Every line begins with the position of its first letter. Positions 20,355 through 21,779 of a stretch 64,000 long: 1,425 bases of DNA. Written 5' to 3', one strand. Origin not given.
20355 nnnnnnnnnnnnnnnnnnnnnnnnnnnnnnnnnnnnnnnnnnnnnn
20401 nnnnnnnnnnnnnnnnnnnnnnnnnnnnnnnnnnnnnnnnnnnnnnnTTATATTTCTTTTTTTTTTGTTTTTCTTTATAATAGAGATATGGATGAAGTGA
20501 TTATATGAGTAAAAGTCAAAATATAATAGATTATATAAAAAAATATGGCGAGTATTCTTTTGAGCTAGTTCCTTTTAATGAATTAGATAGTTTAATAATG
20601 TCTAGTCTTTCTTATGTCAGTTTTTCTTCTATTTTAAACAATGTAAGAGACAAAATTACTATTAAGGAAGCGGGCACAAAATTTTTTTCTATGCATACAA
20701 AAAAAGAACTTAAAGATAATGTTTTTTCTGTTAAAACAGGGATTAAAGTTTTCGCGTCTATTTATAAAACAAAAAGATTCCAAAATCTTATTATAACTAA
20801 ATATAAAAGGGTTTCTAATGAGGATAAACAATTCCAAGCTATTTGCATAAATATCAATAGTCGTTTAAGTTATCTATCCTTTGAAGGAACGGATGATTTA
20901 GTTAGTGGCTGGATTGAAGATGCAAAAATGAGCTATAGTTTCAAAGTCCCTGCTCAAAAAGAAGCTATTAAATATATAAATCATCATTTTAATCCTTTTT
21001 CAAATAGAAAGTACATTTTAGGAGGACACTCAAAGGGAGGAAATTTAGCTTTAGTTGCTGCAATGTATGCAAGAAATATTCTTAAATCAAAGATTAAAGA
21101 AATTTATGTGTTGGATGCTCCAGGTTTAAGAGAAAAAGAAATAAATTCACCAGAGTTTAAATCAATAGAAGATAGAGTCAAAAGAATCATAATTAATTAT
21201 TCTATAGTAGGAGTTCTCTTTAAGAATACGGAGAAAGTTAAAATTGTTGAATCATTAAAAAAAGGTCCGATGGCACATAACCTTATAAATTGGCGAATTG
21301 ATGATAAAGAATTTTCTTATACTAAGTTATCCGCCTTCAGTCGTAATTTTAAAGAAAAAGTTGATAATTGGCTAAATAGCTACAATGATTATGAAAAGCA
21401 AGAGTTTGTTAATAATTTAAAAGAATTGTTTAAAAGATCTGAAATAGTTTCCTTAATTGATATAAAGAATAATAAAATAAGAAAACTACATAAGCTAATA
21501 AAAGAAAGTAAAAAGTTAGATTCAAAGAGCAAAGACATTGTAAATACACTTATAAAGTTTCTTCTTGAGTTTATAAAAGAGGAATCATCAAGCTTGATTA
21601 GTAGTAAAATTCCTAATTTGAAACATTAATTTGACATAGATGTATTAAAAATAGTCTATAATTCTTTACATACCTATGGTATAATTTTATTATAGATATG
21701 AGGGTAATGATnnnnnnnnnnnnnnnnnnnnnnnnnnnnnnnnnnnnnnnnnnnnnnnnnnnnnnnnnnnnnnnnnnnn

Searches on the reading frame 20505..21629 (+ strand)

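Call 3: search_protein_families(library=pfam, proteins=[window:20505-21629:+], max_evalue=1)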
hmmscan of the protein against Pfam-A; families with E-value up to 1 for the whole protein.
window:20505-21629:+ (374 aa): 8 families
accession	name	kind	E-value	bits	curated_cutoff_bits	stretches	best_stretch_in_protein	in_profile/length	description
PF11187.14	Mbeg1-like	-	7.2e-58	196.1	21.1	1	88-305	3-222/224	Mbeg1-like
PF07819.20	PGAP1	-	6.3e-05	23.3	24.3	1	152-227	73-149/233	PGAP1-like alpha/beta domain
PF00466.25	Ribosomal_L10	-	0.00017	22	22.8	1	297-360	5-68/100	Ribosomal protein L10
PF07859.19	Abhydrolase_3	-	0.0021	18.3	25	1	165-218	68-120/210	alpha/beta hydrolase fold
PF01764.32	Lipase_3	-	0.013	15.9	22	1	157-193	52-88/140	Lipase (class 3)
PF00561.26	Abhydrolase_1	-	0.014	15.5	25.8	1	146-214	50-103/245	alpha/beta hydrolase fold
PF20434.5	BD-FAE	-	0.018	15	26.8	1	152-198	71-120/215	BD-FAE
PF12146.15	Hydrolase_4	-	0.074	12.8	27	1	155-234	63-139/239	Serine aminopeptidase, S33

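Call 4: search_protein_families(library=ncbifam, proteins=[window:20505-21629:+], max_evalue=1)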
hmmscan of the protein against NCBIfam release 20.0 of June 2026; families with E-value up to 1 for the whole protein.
window:20505-21629:+ (374 aa): 6 families
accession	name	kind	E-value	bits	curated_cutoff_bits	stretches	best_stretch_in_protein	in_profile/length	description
NF003096.0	PRK04019.1-2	equivalog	0.0055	15.8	479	1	298-362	13-76/338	50S ribosomal protein L10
NF058653.1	LipP1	equivalog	0.0078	15.1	350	1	153-198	127-174/300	LipP1 family hormone-sensitive lipase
NF000955.1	PRK00099.1-1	equivalog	0.012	15.5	85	1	297-357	2-62/168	50S ribosomal protein L10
NF011116.0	PRK14545.1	equivalog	0.023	14.9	217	1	293-342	51-100/139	nucleoside-diphosphate kinase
NF003098.0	PRK04019.1-5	equivalog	0.066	12.4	331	1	298-364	12-77/336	50S ribosomal protein L10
NF008340.0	PRK11126.1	equivalog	0.12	11.6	261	1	146-199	56-106/255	2-succinyl-6-hydroxy-2,4-cyclohexadiene-1-carboxylate synthase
